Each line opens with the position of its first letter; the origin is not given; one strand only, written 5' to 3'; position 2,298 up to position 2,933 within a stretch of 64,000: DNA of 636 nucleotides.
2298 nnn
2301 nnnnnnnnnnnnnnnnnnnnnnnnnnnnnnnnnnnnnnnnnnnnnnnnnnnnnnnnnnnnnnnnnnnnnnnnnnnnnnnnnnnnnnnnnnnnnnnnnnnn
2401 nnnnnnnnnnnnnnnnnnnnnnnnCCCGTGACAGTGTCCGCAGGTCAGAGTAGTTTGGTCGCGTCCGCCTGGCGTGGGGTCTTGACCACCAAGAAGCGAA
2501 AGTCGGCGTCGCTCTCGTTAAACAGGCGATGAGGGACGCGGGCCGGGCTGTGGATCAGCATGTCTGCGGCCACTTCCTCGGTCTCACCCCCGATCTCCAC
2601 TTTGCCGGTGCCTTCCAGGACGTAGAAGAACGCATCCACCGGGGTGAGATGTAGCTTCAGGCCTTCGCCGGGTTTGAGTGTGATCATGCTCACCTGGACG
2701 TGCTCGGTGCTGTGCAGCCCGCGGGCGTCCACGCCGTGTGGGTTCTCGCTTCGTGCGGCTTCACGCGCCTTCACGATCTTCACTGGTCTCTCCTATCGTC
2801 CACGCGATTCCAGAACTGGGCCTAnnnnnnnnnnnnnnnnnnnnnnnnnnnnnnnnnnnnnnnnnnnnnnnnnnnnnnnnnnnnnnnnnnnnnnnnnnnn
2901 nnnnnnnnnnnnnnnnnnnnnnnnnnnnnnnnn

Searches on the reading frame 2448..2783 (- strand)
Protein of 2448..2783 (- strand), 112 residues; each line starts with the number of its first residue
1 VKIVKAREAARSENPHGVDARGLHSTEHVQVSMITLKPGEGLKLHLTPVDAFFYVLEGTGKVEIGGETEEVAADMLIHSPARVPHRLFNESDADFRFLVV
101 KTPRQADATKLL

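Call 6: search_protein_families(library=pfam, proteins=[window:2448-2783:-], max_evalue=0.01)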
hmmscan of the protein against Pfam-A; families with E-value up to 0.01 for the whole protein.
window:2448-2783:- (112 aa): 4 families
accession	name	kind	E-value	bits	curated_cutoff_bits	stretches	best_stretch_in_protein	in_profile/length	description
PF07883.17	Cupin_2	-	1.7e-18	66.5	27.2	1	33-100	2-69/70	Cupin domain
PF01050.24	MannoseP_isomer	-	9.9e-05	23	23.6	1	21-97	20-97/116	Mannose-6-phosphate isomerase C-terminal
PF02311.25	AraC_binding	-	0.00064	19.9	21.1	1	52-101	26-75/135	AraC-like ligand binding domain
PF12973.13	Cupin_7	-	0.002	18.3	27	1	6-66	8-70/105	ChrR Cupin-like domain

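Call 7: search_protein_families(library=ncbifam, proteins=[window:2448-2783:-], max_evalue=0.01)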
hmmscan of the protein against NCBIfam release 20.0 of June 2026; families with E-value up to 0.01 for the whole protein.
window:2448-2783:- (112 aa): 7 families
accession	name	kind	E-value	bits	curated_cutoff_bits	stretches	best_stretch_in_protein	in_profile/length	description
TIGR03214.2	ura-cupin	equivalog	2e-05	24.2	200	1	32-103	50-124/249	(S)-ureidoglycine aminohydrolase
NF012004.0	PRK15460.1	equivalog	7.7e-05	21.5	859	1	23-95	379-452/478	mannose-1-phosphate guanyltransferase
TIGR01479.1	GMP_PMI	equivalog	0.00014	20.8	372.95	1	22-101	368-448/467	mannose-1-phosphate guanylyltransferase/mannose-6-phosphate isomerase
NF040771.1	AAH_UGLYAH2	exception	0.0053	16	350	1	28-101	185-259/267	bifunctional allantoicase/(S)-ureidoglycine aminohydrolase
NF008373.0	PRK11171.1-2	equivalog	0.0067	15.7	445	1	29-101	191-264/274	(S)-ureidoglycine aminohydrolase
TIGR03037.1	anthran_nbaC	equivalog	0.0082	16.1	145.95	1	33-107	32-108/159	3-hydroxyanthranilate 3,4-dioxygenase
TIGR02297.1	HpaA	equivalog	0.0093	15.2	274.65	0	53-101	48-96/287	4-hydroxyphenylacetate catabolism regulatory protein HpaA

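Call 63: search_solved_structures(query=window:2448-2783:-, max_evalue=0.001)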
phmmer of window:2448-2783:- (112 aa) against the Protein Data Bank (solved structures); distinct sequences matched with E-value up to 0.001: 8.
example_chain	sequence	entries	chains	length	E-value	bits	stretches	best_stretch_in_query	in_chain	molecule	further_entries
1v70_A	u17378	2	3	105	3.3e-08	36.9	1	13-104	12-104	probable antibiotics synthesis protein | hypothetical protein TTHA0104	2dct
1yhf_A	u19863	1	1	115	3.3e-06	30.4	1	21-101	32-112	hypothetical protein SPy1581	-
3rns_A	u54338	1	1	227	0.00016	25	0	23-100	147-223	Cupin 2 conserved barrel domain protein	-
2oa2_A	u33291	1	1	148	0.00027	24.3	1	20-105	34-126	BH2720 protein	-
7zvy_G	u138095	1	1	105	0.00042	23.7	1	32-107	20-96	Cupin_2 domain-containing protein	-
7zvy_E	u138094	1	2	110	0.00048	23.5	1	32-107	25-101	Cupin_2 domain-containing protein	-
7zvy_B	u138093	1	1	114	0.00053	23.3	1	32-107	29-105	Cupin_2 domain-containing protein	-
7zvy_A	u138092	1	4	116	0.00056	23.3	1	32-107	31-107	Cupin_2 domain-containing protein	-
